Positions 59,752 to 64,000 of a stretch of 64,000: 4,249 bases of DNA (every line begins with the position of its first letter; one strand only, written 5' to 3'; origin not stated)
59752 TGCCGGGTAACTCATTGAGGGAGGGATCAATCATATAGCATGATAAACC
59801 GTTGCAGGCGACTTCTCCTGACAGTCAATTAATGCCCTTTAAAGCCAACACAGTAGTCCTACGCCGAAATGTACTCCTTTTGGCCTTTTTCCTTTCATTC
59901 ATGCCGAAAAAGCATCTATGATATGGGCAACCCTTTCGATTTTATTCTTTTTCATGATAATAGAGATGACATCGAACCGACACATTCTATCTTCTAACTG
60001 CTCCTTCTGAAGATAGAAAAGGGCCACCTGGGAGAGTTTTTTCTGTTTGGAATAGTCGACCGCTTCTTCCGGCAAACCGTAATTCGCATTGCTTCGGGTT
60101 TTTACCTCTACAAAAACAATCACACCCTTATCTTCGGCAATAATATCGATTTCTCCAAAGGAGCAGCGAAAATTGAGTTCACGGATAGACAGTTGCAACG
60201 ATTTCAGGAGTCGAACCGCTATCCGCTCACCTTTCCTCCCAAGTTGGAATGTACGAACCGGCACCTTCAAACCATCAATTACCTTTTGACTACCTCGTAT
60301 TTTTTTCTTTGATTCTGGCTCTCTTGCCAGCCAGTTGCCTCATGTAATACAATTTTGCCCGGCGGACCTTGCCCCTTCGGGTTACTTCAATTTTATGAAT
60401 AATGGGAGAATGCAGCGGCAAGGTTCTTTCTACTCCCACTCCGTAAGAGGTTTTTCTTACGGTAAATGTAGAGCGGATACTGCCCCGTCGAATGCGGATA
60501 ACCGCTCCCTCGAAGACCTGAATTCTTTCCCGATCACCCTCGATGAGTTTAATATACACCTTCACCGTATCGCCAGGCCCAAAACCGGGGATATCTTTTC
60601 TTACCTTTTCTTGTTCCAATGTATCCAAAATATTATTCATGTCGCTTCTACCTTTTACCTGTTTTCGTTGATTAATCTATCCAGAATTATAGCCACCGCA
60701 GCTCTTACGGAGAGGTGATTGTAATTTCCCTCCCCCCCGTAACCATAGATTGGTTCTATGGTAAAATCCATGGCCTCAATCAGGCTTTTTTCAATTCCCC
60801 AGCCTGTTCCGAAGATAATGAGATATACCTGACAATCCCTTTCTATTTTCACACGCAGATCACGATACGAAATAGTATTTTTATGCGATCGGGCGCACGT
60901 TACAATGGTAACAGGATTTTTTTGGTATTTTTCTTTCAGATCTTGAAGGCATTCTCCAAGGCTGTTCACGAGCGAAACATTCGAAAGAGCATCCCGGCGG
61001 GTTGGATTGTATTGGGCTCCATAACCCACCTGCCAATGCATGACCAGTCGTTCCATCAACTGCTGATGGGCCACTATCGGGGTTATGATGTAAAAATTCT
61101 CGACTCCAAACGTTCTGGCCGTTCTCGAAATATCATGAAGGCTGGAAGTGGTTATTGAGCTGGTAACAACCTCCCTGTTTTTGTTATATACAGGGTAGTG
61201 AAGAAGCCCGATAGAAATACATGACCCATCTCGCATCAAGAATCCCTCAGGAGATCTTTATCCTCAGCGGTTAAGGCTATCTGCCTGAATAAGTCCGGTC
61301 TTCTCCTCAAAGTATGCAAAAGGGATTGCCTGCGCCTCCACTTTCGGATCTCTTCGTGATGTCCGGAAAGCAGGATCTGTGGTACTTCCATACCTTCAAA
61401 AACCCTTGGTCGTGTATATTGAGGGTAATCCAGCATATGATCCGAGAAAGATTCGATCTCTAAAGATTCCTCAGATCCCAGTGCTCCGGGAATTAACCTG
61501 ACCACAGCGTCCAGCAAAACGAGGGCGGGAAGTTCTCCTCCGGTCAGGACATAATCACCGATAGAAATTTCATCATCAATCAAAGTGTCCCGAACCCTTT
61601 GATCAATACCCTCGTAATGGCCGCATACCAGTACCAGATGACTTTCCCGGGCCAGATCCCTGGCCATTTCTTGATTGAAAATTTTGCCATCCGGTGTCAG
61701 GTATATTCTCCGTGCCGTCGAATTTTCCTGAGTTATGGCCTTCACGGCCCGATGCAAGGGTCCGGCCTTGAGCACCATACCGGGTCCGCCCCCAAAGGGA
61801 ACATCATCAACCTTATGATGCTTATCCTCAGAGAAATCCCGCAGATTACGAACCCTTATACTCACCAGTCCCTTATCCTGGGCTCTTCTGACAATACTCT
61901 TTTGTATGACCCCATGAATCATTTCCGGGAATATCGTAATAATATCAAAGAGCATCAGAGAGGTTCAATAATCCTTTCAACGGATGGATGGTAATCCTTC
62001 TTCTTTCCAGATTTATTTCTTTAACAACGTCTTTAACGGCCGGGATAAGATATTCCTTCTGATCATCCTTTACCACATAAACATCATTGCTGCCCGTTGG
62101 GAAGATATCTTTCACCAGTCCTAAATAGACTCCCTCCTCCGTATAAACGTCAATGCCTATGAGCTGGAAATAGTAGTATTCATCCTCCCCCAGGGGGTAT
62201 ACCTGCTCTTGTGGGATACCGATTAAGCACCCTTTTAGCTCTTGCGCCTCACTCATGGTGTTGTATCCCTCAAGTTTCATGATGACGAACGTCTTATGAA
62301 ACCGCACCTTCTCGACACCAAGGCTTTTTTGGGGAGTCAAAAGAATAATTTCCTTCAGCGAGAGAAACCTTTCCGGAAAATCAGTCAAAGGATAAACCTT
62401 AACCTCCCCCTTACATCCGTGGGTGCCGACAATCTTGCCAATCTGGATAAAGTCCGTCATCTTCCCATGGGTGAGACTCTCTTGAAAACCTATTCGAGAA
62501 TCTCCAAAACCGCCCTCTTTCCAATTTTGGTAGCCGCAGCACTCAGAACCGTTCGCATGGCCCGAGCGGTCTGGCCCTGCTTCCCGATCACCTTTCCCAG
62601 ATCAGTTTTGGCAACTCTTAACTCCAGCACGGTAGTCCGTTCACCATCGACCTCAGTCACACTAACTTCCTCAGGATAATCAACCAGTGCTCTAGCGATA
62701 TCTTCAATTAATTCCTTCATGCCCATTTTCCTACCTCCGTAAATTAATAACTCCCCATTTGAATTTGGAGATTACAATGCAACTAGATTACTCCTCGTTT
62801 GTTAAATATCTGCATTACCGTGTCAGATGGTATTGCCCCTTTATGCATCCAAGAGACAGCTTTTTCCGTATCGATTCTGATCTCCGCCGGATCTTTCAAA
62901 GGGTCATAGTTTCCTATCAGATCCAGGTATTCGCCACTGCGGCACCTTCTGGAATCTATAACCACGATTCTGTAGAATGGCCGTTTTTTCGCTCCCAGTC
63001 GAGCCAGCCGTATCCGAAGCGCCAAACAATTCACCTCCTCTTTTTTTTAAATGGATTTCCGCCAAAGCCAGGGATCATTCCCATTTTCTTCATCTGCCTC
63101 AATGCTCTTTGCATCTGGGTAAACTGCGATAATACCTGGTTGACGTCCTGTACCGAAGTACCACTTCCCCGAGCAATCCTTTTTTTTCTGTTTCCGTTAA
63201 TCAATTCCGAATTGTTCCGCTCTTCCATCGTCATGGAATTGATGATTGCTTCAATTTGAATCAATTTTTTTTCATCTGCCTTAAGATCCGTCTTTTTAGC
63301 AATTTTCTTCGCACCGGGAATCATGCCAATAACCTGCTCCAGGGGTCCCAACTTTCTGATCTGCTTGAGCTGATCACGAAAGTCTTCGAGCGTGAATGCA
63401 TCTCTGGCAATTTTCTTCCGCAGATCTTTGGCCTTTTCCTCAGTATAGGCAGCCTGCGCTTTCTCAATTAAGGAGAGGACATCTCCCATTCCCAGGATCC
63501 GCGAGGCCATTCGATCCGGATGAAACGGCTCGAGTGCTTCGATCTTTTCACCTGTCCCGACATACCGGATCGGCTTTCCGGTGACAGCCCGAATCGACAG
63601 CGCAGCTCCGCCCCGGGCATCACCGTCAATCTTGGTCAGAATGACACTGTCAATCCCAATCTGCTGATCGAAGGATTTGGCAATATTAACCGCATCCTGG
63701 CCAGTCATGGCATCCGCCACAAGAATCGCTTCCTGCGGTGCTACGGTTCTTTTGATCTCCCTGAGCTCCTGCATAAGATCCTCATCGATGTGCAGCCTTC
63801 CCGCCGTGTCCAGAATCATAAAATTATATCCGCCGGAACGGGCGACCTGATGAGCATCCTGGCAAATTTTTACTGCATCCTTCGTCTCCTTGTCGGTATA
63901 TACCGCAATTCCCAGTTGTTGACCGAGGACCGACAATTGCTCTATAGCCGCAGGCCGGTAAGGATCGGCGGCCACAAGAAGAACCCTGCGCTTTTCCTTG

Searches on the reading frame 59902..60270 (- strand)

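Call 50: search_protein_families(library=pfam, proteins=[window:59902-60270:-], max_evalue=0.001)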
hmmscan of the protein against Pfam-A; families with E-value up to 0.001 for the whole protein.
window:59902-60270:- (123 aa): 2 families
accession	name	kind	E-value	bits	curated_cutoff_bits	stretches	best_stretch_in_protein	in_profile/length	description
PF02021.23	UPF0102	-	3.4e-28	98.3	23.6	1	14-104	1-80/80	Uncharacterised protein family UPF0102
PF08378.17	NERD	-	4.7e-05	24.3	22.1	1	11-96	2-95/111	Nuclease-related domain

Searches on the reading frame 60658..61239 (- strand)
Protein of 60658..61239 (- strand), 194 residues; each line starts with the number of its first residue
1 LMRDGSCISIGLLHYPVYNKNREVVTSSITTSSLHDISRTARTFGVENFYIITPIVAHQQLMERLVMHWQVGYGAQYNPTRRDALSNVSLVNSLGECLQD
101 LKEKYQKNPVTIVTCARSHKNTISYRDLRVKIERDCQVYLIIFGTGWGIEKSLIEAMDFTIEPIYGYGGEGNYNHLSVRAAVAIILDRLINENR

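Call 50: search_protein_families(library=pfam, proteins=[window:60658-61239:-], max_evalue=0.001)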
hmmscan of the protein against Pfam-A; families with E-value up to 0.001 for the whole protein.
window:60658-61239:- (194 aa): 1 family
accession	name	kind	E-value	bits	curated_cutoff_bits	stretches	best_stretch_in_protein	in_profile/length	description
PF09936.14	Methyltrn_RNA_4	-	6.5e-69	231.9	22.6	1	8-190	2-181/182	SAM-dependent RNA methyltransferase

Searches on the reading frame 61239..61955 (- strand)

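Call 19: search_protein_families(library=pfam, proteins=[window:61239-61955:-], max_evalue=0.00001)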
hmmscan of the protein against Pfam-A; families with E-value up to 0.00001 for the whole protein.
window:61239-61955:- (239 aa): 1 family
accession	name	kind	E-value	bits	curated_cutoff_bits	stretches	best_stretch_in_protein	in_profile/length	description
PF01746.26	tRNA_m1G_MT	-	3.3e-67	226.5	27.3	1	23-220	2-195/195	tRNA (Guanine-1)-methyltransferase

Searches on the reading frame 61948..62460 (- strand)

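Call 19: search_protein_families(library=pfam, proteins=[window:61948-62460:-], max_evalue=0.00001)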
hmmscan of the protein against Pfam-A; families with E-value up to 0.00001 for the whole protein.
window:61948-62460:- (171 aa): 3 families
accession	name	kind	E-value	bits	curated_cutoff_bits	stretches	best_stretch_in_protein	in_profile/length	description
PF01782.24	RimM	-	1.4e-25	89.8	23.5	1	6-86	1-84/84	RimM N-terminal domain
PF24986.1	PRC_RimM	-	9.7e-15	54.4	27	1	98-163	2-68/69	RimM PRC barrel domain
PF05239.21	PRC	-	7.1e-12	45.6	21.2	1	92-165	1-78/78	PRC-barrel domain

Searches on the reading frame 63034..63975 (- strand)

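Call 19: search_protein_families(library=pfam, proteins=[window:63034-63975:-], max_evalue=0.00001)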
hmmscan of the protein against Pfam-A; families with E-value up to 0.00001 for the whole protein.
window:63034-63975:- (314 aa): 2 families
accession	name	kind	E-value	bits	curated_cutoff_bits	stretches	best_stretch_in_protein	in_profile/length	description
PF00448.28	SRP54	-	5.5e-59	199.5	22.7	1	2-162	36-196/196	SRP54-type protein, GTPase domain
PF02978.25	SRP_SPB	-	4e-34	117.3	27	1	194-291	2-90/91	Signal peptide binding domain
